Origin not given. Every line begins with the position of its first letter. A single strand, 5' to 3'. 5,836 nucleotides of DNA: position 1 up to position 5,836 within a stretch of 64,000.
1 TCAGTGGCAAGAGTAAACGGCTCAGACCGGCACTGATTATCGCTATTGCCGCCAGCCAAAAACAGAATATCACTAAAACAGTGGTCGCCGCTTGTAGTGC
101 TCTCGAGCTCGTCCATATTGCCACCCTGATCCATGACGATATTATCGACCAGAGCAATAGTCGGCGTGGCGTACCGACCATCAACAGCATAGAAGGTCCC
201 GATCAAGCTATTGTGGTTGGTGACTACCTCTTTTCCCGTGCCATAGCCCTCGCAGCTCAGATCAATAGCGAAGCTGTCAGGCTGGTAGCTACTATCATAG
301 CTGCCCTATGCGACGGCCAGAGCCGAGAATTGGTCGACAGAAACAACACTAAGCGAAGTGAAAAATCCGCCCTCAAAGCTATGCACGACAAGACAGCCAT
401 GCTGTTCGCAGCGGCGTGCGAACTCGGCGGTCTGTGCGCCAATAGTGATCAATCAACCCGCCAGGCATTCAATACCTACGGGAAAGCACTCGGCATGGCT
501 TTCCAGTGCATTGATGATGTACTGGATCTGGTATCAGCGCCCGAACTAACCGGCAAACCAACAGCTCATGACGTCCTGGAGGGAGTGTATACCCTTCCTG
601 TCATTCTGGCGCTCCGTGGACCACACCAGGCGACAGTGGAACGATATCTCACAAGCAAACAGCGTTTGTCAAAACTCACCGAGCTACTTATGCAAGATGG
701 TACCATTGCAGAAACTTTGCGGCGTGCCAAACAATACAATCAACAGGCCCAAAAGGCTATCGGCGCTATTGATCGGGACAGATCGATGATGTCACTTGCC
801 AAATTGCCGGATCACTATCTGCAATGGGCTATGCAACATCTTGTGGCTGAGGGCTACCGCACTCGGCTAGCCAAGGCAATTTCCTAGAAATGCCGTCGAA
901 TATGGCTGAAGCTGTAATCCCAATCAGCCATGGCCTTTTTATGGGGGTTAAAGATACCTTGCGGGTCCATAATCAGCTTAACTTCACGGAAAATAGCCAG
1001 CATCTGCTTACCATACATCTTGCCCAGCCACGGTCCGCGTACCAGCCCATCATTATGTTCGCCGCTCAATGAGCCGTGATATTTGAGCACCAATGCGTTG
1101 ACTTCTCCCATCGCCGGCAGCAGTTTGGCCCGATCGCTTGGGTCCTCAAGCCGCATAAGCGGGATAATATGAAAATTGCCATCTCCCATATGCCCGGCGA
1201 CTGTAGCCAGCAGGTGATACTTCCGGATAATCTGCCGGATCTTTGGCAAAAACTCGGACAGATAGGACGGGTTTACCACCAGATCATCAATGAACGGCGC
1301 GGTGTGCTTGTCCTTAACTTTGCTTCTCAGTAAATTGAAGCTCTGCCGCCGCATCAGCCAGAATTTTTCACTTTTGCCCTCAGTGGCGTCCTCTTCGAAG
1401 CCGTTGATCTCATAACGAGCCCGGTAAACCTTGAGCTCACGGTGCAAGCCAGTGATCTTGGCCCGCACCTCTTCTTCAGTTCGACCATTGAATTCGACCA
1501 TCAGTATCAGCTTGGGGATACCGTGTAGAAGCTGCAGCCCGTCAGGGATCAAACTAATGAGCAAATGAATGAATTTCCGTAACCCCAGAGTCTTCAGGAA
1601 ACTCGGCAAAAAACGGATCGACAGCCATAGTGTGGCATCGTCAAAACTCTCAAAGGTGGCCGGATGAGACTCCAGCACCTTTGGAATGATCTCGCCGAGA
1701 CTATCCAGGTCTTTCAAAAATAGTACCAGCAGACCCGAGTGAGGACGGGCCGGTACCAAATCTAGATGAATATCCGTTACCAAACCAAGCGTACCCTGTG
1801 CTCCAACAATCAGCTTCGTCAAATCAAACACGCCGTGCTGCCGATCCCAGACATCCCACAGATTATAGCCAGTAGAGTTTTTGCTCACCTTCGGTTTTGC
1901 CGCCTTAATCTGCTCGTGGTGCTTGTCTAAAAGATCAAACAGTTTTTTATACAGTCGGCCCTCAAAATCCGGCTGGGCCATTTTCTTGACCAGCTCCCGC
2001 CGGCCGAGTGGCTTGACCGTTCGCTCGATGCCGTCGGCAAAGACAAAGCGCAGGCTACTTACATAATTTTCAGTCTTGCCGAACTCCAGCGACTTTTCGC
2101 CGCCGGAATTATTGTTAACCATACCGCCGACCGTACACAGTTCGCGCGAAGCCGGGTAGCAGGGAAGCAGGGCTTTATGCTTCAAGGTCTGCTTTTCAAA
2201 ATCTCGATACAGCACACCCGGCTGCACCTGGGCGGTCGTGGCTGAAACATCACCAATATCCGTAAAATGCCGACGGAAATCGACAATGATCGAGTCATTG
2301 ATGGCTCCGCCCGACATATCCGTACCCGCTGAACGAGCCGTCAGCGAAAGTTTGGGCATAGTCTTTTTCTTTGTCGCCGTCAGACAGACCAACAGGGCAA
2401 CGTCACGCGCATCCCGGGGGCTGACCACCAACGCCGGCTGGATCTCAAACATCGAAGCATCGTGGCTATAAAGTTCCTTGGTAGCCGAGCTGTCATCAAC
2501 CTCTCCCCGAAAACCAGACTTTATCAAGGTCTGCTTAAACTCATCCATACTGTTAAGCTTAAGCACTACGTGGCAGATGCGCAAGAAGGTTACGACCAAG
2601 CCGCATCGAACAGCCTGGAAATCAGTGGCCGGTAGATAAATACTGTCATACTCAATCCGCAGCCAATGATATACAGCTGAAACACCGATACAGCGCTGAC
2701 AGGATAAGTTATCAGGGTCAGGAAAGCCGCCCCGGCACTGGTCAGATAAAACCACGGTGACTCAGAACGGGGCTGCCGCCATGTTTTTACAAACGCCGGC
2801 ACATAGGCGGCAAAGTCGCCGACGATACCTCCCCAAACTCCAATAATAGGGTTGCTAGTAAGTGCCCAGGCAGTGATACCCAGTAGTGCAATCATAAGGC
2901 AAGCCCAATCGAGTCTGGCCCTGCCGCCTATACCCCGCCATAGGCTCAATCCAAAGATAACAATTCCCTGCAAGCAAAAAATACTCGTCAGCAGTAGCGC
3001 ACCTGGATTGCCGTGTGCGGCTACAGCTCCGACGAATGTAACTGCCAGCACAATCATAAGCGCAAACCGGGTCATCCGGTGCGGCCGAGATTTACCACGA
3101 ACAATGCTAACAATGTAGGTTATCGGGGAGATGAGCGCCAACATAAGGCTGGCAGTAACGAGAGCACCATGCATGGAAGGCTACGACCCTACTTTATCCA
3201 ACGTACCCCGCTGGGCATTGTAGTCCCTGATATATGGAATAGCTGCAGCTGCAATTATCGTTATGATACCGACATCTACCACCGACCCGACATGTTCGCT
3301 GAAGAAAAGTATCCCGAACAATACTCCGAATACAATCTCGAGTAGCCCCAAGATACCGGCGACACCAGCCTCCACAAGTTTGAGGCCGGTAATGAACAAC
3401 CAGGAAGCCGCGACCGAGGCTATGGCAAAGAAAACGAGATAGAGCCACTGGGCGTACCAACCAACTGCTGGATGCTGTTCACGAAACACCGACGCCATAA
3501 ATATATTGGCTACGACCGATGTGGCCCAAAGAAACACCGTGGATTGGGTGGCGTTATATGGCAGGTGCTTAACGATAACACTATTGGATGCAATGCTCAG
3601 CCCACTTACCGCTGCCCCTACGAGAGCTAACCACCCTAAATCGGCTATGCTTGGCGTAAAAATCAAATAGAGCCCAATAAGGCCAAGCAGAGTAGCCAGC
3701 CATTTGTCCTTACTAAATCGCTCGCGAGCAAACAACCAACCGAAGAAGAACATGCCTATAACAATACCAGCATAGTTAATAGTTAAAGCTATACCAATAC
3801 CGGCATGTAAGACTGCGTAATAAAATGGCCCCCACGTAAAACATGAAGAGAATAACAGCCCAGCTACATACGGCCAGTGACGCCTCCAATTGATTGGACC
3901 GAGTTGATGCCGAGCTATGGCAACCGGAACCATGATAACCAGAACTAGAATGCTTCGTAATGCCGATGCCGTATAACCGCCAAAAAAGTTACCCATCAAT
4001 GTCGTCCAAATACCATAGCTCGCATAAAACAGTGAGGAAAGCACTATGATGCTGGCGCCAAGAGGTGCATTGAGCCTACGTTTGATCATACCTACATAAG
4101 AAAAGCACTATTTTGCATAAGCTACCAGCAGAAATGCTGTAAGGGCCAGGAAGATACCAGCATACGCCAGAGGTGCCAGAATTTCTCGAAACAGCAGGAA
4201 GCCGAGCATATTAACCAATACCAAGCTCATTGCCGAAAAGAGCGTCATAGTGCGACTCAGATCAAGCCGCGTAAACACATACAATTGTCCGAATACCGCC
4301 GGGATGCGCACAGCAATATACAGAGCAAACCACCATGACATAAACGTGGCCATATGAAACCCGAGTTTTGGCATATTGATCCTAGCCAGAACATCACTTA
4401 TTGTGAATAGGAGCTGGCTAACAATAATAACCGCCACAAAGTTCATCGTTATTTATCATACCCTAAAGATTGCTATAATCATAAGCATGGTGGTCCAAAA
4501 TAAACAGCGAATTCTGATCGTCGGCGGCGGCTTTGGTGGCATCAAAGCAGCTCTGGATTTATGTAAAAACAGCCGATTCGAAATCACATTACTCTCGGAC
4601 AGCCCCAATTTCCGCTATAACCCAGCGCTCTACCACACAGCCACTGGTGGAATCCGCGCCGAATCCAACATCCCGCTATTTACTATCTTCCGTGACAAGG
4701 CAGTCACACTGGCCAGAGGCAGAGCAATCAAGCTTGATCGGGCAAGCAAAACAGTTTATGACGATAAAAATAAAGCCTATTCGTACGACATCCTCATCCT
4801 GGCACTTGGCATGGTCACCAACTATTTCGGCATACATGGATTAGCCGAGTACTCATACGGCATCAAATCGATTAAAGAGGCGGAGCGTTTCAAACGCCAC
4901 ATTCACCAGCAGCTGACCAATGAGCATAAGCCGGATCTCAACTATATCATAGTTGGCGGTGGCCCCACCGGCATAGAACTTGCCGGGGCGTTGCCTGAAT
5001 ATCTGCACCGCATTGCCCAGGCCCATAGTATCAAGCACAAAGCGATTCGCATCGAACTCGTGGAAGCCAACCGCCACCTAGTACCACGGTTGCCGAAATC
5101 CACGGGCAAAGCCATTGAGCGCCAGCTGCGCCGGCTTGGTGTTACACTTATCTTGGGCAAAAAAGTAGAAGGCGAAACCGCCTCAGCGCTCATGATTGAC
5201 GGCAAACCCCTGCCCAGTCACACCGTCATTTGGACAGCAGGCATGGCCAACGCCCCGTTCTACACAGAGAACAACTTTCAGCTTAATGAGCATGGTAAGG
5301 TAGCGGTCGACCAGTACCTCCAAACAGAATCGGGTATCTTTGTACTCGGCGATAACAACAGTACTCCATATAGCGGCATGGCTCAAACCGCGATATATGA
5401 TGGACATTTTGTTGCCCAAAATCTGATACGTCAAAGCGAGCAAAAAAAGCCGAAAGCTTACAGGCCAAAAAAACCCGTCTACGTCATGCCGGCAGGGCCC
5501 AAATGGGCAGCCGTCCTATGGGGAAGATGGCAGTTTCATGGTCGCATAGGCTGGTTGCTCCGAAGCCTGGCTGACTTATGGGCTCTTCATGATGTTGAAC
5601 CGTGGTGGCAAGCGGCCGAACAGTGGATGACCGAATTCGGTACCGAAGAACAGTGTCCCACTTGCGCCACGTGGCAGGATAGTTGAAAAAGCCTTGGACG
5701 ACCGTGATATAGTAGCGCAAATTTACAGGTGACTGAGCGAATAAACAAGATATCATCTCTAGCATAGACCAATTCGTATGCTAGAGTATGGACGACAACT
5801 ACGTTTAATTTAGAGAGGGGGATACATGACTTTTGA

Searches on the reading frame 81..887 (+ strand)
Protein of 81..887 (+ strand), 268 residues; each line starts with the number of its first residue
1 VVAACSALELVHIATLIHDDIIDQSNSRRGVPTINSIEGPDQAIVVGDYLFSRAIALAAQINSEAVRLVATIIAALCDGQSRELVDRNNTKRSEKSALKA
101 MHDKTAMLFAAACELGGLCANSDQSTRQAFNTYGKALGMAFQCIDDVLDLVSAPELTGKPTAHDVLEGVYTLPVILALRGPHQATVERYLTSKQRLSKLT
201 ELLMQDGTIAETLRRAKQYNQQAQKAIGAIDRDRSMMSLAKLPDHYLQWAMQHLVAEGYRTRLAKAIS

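Call 72: search_protein_families(library=pfam, proteins=[window:81-887:+], max_evalue=0.001)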
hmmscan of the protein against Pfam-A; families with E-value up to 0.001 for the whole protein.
window:81-887:+ (268 aa): 1 family
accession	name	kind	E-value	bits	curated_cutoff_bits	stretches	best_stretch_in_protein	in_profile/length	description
PF00348.22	polyprenyl_synt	-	8.6e-53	179.6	27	1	4-193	44-237/251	Polyprenyl synthetase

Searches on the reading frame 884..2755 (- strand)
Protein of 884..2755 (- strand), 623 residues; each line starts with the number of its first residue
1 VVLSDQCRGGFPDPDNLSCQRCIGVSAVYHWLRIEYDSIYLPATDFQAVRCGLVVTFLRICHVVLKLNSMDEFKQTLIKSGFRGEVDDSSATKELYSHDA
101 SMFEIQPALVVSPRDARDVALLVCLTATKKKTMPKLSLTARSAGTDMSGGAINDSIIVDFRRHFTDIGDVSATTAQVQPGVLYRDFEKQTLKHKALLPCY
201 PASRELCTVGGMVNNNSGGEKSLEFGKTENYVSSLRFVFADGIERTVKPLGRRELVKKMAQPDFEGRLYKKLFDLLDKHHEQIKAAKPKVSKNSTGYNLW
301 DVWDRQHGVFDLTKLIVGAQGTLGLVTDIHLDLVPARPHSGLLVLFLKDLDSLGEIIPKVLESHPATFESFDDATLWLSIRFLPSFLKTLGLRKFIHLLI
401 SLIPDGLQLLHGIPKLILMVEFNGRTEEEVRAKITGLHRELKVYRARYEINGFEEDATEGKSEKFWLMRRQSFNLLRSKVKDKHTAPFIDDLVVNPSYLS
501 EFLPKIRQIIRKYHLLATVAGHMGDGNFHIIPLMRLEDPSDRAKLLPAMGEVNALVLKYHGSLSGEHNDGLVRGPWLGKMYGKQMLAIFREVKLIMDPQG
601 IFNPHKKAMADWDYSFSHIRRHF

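Call 72: search_protein_families(library=pfam, proteins=[window:884-2755:-], max_evalue=0.001)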
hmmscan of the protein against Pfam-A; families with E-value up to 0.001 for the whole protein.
window:884-2755:- (623 aa): 2 families
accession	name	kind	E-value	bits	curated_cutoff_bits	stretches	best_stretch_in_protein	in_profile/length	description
PF02913.24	FAD-oxidase_C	-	8.6e-42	144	21.2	1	342-606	7-247/248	FAD linked oxidases, C-terminal domain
PF01565.28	FAD_binding_4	-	5.9e-25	88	26.4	1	107-243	1-134/139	FAD binding domain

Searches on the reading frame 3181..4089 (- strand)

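Call 72: search_protein_families(library=pfam, proteins=[window:3181-4089:-], max_evalue=0.001)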
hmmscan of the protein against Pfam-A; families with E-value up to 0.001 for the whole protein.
window:3181-4089:- (302 aa): 1 family
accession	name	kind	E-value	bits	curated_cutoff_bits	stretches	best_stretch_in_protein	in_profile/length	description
PF00892.27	EamA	-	1.9e-22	80.4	28.2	2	10-145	2-135/135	EamA-like transporter family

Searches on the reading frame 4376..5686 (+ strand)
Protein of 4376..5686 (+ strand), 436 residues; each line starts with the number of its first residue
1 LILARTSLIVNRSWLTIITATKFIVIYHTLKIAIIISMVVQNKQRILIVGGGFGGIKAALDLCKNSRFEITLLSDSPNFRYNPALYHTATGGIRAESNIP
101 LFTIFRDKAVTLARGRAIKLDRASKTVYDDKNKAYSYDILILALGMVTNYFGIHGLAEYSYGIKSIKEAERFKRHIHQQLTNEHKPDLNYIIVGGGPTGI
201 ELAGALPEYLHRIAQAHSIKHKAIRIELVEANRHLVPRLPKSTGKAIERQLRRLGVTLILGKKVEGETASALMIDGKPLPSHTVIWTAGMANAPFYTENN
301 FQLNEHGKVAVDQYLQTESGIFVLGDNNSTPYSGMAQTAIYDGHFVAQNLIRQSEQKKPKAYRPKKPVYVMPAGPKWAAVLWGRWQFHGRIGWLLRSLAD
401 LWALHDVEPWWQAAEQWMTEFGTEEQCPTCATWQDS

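Call 72: search_protein_families(library=pfam, proteins=[window:4376-5686:+], max_evalue=0.001)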
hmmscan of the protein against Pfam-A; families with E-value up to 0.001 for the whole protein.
window:4376-5686:+ (436 aa): 4 families
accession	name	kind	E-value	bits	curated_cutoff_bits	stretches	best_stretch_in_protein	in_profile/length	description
PF07992.20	Pyr_redox_2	-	1.2e-37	130.4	26.1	1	45-341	2-289/291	Pyridine nucleotide-disulphide oxidoreductase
PF00070.33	Pyr_redox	-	2.8e-11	44.2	22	1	191-266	3-65/82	Pyridine nucleotide-disulphide oxidoreductase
PF13454.12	NAD_binding_9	-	1.1e-06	29.1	21.8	0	48-78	2-35/155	FAD-NAD(P)-binding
PF13738.12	Pyr_redox_3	-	0.00084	19.1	30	0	42-147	163-268/305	Pyridine nucleotide-disulphide oxidoreductase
